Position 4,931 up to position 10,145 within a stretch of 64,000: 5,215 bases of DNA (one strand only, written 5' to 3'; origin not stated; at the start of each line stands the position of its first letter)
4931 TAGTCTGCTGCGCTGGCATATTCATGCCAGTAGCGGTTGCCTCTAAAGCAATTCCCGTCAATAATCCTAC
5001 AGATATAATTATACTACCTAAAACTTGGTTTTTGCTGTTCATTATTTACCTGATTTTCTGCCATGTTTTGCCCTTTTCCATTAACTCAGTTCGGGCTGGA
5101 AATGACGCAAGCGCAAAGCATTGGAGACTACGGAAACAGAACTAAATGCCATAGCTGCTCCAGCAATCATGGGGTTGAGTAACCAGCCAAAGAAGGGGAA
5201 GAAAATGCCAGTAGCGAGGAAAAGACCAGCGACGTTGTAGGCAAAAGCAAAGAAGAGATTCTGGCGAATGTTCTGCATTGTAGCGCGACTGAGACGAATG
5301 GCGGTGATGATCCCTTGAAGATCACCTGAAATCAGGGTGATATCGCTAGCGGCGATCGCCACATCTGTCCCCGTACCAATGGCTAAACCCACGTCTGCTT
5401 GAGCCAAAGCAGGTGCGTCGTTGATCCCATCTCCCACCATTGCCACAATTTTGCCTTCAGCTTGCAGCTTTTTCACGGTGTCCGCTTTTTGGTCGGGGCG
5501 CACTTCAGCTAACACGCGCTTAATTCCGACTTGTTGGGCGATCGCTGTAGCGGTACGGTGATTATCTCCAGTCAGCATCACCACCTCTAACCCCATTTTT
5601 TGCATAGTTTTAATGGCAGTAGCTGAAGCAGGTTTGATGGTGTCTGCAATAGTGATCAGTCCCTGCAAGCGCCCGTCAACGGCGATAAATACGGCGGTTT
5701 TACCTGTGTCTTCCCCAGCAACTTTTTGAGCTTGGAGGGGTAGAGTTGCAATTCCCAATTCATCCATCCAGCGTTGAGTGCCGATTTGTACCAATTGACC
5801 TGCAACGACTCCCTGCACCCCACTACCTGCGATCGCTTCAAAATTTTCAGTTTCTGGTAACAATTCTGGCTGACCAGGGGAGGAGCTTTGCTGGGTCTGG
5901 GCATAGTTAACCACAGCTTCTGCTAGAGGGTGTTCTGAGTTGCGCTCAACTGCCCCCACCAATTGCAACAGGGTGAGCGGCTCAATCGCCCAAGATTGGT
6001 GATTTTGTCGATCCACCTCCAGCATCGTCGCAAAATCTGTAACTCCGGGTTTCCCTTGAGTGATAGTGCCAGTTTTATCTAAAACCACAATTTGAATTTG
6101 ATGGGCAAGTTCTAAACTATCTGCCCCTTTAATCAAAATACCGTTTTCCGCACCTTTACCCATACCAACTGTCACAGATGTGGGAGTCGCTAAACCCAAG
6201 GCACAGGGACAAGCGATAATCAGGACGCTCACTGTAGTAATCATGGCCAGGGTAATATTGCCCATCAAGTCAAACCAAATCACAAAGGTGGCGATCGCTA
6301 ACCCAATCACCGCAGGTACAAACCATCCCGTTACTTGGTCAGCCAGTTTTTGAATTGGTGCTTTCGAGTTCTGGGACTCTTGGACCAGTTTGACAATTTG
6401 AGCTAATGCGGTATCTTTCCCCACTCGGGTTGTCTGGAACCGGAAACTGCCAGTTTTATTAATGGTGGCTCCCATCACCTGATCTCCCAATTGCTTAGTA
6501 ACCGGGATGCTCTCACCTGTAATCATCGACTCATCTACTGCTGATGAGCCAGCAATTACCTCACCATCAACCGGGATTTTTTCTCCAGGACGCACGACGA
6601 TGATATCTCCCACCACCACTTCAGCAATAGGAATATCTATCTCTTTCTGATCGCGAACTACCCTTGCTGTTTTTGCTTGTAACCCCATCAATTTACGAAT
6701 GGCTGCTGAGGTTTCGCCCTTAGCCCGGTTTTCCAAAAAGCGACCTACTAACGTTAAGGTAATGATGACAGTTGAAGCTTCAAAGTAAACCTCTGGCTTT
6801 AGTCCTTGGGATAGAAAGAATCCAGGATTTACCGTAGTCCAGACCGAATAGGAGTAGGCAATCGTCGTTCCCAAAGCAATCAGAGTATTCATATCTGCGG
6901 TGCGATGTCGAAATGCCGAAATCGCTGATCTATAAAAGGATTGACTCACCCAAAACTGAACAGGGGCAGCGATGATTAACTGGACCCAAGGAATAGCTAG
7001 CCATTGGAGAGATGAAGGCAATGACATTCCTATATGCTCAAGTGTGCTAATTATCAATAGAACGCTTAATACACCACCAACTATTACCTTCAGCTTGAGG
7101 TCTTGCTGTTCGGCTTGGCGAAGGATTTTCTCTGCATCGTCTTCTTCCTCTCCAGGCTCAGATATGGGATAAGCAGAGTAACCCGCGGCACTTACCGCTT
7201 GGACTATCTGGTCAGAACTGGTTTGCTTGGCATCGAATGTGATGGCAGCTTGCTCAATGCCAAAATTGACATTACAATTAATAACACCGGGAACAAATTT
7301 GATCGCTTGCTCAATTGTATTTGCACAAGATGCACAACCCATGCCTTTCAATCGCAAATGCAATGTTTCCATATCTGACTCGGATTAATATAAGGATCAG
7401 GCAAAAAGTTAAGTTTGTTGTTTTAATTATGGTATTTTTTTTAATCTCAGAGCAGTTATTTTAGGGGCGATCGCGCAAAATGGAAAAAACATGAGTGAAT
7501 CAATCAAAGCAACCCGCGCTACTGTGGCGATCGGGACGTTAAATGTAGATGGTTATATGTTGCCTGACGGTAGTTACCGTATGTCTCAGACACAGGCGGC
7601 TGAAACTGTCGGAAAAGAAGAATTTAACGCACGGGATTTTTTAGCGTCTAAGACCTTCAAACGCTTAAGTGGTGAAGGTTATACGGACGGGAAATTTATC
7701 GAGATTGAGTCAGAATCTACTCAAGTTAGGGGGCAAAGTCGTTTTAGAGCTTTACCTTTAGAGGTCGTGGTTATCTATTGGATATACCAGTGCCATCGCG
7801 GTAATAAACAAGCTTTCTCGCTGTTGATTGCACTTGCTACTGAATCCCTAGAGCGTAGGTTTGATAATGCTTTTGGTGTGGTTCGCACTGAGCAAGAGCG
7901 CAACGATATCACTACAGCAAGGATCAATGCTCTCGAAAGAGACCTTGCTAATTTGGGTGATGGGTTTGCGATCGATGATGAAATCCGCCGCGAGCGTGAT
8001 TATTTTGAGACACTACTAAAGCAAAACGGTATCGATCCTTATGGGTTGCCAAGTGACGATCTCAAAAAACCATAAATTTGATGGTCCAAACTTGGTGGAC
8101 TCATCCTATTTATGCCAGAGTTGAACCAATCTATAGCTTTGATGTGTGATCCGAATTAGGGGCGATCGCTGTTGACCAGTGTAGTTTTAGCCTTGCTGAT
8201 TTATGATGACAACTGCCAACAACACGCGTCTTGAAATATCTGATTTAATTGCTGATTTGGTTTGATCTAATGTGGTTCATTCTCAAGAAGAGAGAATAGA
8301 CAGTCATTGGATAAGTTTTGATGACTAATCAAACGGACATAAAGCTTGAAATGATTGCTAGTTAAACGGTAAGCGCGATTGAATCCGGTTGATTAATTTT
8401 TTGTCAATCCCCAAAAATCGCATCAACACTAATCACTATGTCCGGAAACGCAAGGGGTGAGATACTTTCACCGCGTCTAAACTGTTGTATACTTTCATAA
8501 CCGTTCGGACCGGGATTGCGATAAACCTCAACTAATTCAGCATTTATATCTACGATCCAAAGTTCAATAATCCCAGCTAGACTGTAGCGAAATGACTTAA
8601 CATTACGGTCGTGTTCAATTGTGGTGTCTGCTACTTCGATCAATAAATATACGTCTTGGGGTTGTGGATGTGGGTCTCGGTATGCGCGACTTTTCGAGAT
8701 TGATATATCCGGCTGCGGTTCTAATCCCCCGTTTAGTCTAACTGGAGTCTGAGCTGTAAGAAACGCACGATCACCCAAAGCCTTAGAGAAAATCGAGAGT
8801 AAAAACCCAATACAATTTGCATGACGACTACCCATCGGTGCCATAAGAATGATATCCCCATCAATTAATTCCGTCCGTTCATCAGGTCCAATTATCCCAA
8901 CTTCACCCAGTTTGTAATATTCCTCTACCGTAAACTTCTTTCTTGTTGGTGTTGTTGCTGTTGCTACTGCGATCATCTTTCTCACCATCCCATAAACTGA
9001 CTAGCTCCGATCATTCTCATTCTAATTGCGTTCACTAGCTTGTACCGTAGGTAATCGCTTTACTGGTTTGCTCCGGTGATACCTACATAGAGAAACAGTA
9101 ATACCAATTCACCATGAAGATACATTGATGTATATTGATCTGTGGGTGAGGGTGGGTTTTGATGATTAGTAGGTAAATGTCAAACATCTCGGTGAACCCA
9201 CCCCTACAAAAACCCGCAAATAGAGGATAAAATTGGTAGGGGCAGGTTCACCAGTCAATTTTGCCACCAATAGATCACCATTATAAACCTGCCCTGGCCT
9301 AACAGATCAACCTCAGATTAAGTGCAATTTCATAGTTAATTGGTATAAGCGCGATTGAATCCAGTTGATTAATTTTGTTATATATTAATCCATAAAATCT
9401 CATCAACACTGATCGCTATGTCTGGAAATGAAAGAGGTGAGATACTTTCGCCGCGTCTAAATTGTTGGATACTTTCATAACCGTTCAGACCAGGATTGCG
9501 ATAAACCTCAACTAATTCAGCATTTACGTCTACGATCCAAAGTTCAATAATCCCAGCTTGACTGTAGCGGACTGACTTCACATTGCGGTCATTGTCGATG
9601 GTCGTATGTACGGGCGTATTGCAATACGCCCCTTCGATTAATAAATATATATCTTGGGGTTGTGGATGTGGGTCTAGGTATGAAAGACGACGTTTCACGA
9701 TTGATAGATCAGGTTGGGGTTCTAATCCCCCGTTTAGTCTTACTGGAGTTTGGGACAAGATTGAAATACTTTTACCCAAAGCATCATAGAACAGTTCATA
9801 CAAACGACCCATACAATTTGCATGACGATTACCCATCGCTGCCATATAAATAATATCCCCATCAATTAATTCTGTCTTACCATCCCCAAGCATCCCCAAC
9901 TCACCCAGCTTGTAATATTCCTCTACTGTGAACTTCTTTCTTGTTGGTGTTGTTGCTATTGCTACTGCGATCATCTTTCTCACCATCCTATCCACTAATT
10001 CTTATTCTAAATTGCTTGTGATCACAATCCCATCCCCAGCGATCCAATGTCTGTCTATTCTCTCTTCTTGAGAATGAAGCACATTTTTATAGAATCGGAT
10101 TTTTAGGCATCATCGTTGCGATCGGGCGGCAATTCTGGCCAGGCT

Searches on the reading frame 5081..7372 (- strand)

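Call 47: search_protein_families(library=pfam, proteins=[window:5081-7372:-])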
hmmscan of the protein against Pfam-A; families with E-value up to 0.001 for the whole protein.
window:5081-7372:- (763 aa): 4 families
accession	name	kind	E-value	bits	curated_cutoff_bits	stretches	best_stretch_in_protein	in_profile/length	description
PF00122.25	E1-E2_ATPase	-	5e-60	202.6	28.1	1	231-409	2-180/181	E1-E2 ATPase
PF00702.32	Hydrolase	-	4e-37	128.9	26.4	1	426-660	1-191/191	haloacid dehalogenase-like hydrolase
PF00403.32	HMA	-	7.7e-14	52.3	24.8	1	6-65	2-61/62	Heavy-metal-associated domain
PF08282.18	Hydrolase_3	-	7.9e-07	29.5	20.9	0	633-692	196-255/255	haloacid dehalogenase-like hydrolase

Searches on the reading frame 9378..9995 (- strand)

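Call 47: search_protein_families(library=pfam, proteins=[window:9378-9995:-])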
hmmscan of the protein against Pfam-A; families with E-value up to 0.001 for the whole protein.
window:9378-9995:- (205 aa): 1 family
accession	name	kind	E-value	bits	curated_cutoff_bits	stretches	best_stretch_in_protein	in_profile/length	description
PF05685.18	Uma2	-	8.2e-25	87.7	27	1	25-197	2-171/172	Putative restriction endonuclease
